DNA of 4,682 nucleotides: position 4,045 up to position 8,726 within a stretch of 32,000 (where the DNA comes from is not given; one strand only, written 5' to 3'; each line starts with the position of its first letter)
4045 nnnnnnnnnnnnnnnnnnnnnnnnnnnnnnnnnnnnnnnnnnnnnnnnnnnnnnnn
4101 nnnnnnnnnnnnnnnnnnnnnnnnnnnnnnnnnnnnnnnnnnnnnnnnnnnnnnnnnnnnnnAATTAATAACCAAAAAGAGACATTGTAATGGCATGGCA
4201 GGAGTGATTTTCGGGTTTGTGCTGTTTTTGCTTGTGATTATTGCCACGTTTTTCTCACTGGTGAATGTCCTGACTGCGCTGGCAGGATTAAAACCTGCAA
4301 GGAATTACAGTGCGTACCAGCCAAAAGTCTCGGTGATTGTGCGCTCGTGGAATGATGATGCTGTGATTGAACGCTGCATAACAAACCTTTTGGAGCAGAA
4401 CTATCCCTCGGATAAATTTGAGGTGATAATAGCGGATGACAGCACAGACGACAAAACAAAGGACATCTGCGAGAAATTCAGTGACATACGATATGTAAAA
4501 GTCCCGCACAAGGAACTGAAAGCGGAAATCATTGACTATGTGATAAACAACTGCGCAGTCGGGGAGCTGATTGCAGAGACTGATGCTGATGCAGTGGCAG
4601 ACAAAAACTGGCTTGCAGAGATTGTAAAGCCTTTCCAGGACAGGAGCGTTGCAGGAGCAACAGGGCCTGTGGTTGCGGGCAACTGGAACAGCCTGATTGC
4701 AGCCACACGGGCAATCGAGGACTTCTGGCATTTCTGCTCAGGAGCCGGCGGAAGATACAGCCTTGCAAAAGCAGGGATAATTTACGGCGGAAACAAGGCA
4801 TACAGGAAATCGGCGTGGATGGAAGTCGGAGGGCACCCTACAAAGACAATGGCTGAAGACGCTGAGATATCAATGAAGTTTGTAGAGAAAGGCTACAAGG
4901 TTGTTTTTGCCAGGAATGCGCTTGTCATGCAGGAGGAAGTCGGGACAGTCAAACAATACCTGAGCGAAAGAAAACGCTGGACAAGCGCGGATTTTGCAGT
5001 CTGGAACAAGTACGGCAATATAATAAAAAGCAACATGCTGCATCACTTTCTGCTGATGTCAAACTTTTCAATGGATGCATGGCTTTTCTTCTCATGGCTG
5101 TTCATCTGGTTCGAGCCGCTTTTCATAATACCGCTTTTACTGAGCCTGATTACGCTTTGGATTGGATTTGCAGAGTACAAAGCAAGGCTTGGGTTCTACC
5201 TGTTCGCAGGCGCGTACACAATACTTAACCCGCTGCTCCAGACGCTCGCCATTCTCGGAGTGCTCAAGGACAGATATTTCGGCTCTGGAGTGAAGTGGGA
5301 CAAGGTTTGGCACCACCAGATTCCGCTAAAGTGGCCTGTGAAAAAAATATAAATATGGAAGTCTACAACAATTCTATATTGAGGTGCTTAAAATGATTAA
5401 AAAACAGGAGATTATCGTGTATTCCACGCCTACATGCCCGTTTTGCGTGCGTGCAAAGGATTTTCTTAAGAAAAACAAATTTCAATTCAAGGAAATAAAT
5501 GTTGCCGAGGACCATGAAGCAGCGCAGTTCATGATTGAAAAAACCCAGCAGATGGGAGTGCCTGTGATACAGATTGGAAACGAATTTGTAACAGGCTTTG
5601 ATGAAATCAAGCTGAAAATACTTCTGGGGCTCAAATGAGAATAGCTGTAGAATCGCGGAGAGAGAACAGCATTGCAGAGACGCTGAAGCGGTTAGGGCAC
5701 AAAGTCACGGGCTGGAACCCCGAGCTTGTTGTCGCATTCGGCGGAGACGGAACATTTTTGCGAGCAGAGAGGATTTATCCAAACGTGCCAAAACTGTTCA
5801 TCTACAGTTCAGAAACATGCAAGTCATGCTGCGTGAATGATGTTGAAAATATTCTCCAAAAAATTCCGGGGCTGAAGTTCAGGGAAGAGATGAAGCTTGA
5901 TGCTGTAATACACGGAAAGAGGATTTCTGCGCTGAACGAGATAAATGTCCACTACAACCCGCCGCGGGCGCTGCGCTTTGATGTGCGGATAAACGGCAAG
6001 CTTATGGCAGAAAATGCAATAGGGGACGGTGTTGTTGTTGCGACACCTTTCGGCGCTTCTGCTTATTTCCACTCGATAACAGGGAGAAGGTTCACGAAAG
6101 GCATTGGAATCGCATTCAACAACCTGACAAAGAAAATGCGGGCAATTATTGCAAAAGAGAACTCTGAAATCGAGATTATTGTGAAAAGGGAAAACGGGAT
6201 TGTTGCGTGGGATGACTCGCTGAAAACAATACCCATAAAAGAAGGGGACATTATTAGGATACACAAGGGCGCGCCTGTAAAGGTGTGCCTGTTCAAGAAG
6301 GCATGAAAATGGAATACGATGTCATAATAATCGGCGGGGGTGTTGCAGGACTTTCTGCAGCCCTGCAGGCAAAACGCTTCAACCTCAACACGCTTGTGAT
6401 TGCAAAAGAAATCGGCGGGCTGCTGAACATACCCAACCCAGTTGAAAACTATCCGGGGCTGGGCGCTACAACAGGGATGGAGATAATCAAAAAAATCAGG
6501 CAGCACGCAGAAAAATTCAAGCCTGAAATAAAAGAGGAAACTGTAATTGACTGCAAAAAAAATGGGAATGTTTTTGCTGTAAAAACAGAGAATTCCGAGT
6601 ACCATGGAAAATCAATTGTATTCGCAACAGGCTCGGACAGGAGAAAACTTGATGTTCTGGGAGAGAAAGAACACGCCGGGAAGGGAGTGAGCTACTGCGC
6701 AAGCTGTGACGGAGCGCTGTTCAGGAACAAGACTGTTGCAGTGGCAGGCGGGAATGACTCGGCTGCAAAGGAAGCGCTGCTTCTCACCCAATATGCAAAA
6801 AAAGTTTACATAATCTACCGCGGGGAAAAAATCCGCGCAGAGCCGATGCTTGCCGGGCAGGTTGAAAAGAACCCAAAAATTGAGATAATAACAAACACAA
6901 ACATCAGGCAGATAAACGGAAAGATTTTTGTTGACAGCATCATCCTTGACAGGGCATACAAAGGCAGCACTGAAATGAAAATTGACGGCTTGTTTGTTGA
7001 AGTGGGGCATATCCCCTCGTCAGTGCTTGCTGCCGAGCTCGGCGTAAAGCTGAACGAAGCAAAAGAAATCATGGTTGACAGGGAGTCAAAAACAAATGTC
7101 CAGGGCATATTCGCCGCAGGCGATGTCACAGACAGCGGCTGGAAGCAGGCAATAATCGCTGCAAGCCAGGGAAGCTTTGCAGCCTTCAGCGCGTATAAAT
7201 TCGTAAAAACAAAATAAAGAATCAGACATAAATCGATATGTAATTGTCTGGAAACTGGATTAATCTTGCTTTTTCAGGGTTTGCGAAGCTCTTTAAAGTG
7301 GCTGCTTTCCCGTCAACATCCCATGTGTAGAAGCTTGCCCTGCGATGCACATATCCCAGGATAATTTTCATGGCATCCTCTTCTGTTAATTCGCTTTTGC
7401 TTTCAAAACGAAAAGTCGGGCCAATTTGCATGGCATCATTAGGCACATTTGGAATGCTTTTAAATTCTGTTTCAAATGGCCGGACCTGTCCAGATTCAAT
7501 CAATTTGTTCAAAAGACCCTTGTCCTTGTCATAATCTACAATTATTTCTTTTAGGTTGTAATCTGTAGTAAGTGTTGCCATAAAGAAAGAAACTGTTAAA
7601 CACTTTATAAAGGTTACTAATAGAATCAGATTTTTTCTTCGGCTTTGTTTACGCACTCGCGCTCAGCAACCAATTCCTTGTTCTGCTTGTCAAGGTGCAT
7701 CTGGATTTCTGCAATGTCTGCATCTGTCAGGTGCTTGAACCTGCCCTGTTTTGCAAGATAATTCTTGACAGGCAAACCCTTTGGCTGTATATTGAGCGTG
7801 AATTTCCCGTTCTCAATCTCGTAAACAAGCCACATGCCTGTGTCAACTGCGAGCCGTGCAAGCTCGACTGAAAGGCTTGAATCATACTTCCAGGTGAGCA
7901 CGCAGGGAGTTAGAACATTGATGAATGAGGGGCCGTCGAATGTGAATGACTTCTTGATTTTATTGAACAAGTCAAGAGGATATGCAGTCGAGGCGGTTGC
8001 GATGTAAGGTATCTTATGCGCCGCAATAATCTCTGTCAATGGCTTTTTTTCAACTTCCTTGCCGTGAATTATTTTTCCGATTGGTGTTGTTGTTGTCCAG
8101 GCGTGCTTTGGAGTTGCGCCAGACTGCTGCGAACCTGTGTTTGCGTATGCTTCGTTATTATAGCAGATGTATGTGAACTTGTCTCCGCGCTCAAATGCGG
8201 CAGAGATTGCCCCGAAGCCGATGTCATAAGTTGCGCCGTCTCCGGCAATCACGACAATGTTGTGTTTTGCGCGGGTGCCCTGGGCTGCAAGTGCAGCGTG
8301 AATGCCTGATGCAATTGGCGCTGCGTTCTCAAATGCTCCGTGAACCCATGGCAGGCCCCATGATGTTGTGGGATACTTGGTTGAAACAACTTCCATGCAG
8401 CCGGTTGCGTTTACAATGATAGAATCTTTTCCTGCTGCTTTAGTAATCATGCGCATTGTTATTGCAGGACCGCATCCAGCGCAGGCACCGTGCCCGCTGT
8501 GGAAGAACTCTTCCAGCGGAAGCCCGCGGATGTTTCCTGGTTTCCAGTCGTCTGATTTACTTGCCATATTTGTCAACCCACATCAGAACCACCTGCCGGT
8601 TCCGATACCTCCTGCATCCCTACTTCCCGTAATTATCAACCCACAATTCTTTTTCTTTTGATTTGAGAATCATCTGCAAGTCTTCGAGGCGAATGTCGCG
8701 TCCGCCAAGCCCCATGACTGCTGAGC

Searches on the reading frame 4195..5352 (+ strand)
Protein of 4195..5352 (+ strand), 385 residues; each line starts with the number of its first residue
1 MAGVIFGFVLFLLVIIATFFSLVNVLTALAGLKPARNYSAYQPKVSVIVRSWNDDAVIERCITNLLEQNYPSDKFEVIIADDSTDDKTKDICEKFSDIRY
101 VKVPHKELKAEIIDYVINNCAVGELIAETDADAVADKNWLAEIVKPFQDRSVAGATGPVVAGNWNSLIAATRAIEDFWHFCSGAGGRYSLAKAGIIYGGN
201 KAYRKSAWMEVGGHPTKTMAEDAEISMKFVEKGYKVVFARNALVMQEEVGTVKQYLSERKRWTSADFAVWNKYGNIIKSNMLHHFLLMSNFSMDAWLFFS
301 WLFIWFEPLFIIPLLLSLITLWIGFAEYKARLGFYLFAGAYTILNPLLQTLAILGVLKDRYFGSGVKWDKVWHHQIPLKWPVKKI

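Call 74: search_protein_families(library=pfam, proteins=[window:4195-5352:+], max_evalue=0.001)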
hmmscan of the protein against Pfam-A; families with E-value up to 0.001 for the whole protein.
window:4195-5352:+ (385 aa): 5 families
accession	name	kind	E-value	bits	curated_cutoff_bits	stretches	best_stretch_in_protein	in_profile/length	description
PF13641.12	Glyco_tranf_2_3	-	1.1e-22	81.6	27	1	43-263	1-228/230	Glycosyltransferase like family 2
PF00535.33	Glycos_transf_2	-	2e-21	77.1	23.3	1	46-209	1-165/168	Glycosyl transferase family 2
PF13632.12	Glyco_trans_2_3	-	1.5e-18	67.8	27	1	130-315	6-190/198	Glycosyl transferase family group 2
PF13506.12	Glyco_transf_21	-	5.6e-09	36.2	21.7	1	124-262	32-172/174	Glycosyl transferase family 21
PF03071.21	GNT-I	-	0.00013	21.4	25.4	1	38-106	88-157/434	GNT-I family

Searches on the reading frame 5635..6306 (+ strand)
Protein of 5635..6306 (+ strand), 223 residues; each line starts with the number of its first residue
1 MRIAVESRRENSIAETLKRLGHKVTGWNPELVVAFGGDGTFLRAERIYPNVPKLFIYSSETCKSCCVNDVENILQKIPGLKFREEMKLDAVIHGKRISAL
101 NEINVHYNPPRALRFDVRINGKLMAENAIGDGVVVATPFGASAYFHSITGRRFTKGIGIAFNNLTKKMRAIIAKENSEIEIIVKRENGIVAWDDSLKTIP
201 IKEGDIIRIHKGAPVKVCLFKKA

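Call 74: search_protein_families(library=pfam, proteins=[window:5635-6306:+], max_evalue=0.001)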
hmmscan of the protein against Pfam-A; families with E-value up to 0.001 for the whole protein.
window:5635-6306:+ (223 aa): 1 family
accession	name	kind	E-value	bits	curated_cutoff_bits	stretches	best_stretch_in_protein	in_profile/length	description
PF20143.4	NAD_kinase_C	-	1.2e-11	44.9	23.7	1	100-212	1-117/126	ATP-NAD kinase C-terminal domain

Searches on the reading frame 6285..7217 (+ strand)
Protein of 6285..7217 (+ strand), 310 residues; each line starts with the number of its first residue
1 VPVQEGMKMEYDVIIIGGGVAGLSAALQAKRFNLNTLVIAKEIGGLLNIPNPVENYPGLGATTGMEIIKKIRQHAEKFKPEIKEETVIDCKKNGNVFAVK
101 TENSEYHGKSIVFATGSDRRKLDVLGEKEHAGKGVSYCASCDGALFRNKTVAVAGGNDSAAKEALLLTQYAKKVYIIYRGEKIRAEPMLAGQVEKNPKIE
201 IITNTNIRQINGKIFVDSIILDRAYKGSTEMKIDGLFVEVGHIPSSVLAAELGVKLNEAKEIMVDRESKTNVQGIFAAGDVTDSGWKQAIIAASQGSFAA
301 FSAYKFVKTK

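Call 74: search_protein_families(library=pfam, proteins=[window:6285-7217:+], max_evalue=0.001)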
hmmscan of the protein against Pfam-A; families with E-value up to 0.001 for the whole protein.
window:6285-7217:+ (310 aa): 8 families
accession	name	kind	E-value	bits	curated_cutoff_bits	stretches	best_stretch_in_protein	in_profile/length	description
PF07992.20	Pyr_redox_2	-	1.4e-43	149.9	26.1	1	11-296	1-291/291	Pyridine nucleotide-disulphide oxidoreductase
PF13738.12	Pyr_redox_3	-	3.3e-21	76.3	30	1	63-279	79-305/305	Pyridine nucleotide-disulphide oxidoreductase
PF00070.33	Pyr_redox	-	1e-10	42.4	22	1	151-213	2-69/82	Pyridine nucleotide-disulphide oxidoreductase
PF00890.30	FAD_binding_2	-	4.5e-09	36.4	20.4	1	12-42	1-31/414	FAD binding domain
PF01134.28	GIDA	-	1e-08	35.1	22.1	1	12-49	1-38/391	Glucose inhibited division protein A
PF01266.30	DAO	-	1.4e-07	31.8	27.9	1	12-42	1-31/353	FAD dependent oxidoreductase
PF03486.20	HI0933_like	-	3.9e-07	30.2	50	0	12-41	2-31/244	HI0933-like protein Rossmann domain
PF12831.13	FAD_oxidored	-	1.1e-05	25.4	27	1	12-45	1-36/416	FAD dependent oxidoreductase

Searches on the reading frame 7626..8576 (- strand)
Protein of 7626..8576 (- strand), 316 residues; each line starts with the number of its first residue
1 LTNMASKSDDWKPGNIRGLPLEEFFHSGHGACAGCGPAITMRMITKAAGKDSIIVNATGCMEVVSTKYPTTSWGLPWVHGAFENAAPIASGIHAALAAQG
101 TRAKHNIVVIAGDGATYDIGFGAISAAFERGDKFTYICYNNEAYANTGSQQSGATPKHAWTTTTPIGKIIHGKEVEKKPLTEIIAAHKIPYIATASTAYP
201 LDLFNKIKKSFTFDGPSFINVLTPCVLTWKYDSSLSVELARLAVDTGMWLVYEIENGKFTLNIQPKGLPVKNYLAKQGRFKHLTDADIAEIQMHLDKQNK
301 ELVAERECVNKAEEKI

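Call 74: search_protein_families(library=pfam, proteins=[window:7626-8576:-], max_evalue=0.001)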
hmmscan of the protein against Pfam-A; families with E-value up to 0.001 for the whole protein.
window:7626-8576:- (316 aa): 1 family
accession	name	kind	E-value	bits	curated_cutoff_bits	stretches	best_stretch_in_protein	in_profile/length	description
PF02775.26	TPP_enzyme_C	-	1.8e-20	73.7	21.9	1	58-221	2-151/151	Thiamine pyrophosphate enzyme, C-terminal TPP binding domain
